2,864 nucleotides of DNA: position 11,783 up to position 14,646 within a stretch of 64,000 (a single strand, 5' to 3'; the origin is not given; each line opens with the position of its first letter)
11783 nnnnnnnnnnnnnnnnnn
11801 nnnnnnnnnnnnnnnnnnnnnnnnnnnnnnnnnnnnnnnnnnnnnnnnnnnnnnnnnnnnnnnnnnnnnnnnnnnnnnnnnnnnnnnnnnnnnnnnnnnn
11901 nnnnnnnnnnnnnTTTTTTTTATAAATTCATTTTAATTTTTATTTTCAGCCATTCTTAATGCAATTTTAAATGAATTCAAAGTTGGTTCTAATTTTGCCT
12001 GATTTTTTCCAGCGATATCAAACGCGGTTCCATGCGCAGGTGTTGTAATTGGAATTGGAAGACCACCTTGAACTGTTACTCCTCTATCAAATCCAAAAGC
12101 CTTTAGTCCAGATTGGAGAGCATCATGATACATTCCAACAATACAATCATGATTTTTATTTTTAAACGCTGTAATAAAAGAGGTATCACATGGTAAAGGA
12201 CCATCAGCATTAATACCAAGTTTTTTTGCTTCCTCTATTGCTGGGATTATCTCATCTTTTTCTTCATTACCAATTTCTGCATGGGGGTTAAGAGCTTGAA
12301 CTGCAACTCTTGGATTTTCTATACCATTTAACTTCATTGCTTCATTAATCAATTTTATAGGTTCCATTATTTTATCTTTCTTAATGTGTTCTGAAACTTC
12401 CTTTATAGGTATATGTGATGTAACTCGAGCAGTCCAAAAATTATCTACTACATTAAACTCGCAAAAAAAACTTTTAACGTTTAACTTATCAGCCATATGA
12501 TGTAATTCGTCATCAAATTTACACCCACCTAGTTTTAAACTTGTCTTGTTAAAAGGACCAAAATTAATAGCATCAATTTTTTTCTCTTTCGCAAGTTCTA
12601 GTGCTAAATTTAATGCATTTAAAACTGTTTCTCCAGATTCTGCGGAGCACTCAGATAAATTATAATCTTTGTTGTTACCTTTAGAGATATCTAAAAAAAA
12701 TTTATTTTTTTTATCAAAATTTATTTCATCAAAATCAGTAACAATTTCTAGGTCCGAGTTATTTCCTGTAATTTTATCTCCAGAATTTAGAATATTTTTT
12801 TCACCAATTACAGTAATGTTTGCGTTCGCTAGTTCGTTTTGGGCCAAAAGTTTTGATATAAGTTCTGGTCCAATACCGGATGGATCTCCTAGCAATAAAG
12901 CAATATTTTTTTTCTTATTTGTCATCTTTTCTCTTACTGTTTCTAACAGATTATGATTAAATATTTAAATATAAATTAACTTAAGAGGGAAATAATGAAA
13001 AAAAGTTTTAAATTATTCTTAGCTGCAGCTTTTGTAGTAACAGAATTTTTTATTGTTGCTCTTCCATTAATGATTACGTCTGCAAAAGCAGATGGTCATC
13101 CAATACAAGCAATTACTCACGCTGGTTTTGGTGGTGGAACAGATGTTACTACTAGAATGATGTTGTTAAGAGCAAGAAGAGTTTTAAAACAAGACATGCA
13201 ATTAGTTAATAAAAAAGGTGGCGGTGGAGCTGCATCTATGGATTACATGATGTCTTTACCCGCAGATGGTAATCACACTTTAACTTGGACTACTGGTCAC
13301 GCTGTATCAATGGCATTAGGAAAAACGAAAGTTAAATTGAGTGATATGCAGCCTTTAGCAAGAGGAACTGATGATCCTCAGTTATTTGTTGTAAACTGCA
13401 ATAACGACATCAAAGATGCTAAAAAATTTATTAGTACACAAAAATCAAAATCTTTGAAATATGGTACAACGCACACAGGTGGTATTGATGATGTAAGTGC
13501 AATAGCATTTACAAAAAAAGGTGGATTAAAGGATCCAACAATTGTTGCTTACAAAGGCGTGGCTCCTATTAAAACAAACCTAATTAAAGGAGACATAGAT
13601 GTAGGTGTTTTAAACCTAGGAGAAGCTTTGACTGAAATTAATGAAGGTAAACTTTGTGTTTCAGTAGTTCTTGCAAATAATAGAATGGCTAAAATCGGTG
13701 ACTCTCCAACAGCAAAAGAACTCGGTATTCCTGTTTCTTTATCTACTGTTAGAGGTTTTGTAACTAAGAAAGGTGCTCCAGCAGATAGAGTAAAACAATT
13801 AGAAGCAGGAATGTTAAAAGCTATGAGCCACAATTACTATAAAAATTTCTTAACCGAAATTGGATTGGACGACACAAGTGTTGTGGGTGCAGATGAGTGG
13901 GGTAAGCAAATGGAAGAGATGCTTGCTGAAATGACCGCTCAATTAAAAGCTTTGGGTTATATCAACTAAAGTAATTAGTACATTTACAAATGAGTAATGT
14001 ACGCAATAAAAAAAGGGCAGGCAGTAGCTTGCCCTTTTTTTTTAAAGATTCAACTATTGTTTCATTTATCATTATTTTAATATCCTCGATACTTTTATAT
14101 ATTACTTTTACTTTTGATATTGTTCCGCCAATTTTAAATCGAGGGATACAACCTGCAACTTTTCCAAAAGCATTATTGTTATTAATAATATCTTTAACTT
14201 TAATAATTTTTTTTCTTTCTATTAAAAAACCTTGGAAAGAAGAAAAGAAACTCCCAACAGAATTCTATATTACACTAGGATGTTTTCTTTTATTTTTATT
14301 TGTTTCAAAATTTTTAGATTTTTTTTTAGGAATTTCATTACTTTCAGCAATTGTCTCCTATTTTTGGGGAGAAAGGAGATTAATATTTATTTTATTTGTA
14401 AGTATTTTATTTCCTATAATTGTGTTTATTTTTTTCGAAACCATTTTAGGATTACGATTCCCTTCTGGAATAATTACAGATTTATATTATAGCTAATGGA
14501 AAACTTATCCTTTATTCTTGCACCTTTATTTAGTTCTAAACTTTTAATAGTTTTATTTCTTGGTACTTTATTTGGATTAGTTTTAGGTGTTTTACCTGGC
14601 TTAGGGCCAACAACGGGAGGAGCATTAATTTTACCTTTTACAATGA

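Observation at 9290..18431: Hybrid L-lyxonate (vitamin C breakdown product) pathway that could deliver pyruvate + glycolate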

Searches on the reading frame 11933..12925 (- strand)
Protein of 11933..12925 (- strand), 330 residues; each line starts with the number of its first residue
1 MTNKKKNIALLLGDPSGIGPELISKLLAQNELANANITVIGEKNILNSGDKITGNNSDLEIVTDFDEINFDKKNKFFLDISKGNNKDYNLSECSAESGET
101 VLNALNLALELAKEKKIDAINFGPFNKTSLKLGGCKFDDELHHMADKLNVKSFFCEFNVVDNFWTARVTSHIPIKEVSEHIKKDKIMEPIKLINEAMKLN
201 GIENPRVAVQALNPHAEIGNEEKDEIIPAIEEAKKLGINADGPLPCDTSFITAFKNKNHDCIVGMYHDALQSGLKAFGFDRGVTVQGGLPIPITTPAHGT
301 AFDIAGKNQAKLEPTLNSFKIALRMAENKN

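Call 3: search_protein_families(library=pfam, proteins=[window:11933-12925:-])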
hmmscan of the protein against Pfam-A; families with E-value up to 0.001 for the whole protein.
window:11933-12925:- (330 aa): 1 family
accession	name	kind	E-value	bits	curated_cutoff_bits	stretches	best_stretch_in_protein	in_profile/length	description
PF04166.17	PdxA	-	4.9e-75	253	27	1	35-322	3-286/286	Pyridoxal phosphate biosynthetic protein PdxA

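Call 4: search_protein_families(library=ncbifam, proteins=[window:11933-12925:-])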
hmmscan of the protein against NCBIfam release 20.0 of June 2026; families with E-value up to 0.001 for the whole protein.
window:11933-12925:- (330 aa): 7 families
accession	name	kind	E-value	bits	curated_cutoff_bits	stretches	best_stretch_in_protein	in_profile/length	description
TIGR00557.1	pdxA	equivalog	2.2e-66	224.5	290.35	1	8-326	2-320/320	4-hydroxythreonine-4-phosphate dehydrogenase PdxA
NF002992.0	PRK03743.1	equivalog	5e-63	213.4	470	1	3-328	2-330/333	4-hydroxythreonine-4-phosphate dehydrogenase PdxA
NF003699.0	PRK05312.1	equivalog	3.6e-56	190.9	378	1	4-329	3-336/340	4-hydroxythreonine-4-phosphate dehydrogenase PdxA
NF002891.0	PRK03371.1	equivalog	3.8e-49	167.7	583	1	5-326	2-326/326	D-threonate 4-phosphate dehydrogenase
NF002744.0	PRK02746.1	equivalog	3.7e-47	161.2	425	1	2-329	6-343/346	4-hydroxythreonine-4-phosphate dehydrogenase PdxA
NF002520.0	PRK01909.1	equivalog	2.4e-45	155.3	476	1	2-329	2-326/329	4-hydroxythreonine-4-phosphate dehydrogenase PdxA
NF003040.0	PRK03946.1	equivalog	2e-35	122.7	376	1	5-327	1-305/307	4-hydroxythreonine-4-phosphate dehydrogenase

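Call 7: search_solved_structures(query=window:11933-12925:-, max_evalue=1e-20)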
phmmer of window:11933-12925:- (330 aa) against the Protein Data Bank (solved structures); distinct sequences matched with E-value up to 1e-20: 13.
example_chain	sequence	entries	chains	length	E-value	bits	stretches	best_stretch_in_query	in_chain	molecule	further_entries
4jqp_A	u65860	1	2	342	2.8e-40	141.8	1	3-310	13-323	4-hydroxythreonine-4-phosphate dehydrogenase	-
2hi1_A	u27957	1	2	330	2.9e-40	141.7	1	5-326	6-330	4-hydroxythreonine-4-phosphate dehydrogenase 2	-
6e85_A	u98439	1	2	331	1.4e-39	139.5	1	5-327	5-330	D-threonate 4-phosphate dehydrogenase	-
6xmy_A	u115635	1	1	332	1.1e-33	120.1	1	10-326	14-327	4-hydroxythreonine-4-phosphate dehydrogenase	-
1ps7_A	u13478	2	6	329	1.9e-31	112.7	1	5-328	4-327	4-hydroxythreonine-4-phosphate dehydrogenase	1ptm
1ps6_A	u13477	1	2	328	2.1e-31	112.6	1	6-328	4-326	4-hydroxythreonine-4-phosphate dehydrogenase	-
1r8k_A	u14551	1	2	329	1.1e-29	106.9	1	91-328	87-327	4-hydroxythreonine-4-phosphate dehydrogenase 1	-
3lxy_A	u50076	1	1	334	2.1e-27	99.5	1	103-330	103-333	4-hydroxythreonine-4-phosphate dehydrogenase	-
1yxo_A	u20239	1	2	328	1.5e-24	90.1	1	123-311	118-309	4-hydroxythreonine-4-phosphate dehydrogenase 1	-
8zj3_A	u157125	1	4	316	3.9e-21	78.9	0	4-316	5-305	4-hydroxythreonine-4-phosphate dehydrogenase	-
8zj7_B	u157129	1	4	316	3.9e-21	78.9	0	4-316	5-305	4-hydroxythreonine-4-phosphate dehydrogenase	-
8zhy_A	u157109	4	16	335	5.1e-21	78.5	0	4-316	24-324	4-hydroxythreonine-4-phosphate dehydrogenase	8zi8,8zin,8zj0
8zj5_A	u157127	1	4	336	5.1e-21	78.5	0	4-316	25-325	4-hydroxythreonine-4-phosphate dehydrogenase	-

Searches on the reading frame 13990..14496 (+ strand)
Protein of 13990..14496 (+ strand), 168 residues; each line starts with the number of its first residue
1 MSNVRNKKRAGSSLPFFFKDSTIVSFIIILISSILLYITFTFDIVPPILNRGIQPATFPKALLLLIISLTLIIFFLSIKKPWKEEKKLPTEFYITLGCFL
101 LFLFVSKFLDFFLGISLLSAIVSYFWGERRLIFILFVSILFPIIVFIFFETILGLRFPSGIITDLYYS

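Call 3: search_protein_families(library=pfam, proteins=[window:13990-14496:+])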
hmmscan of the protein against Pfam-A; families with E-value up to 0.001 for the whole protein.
window:13990-14496:+ (168 aa): 1 family
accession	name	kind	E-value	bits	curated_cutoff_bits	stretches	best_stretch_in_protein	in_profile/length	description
PF07331.16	TctB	-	6.5e-12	46.2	29.1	1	23-158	2-137/137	Tripartite tricarboxylate transporter TctB family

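Call 4: search_protein_families(library=ncbifam, proteins=[window:13990-14496:+])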
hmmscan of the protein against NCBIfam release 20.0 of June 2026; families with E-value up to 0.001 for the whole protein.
window:13990-14496:+ (168 aa): 0 families
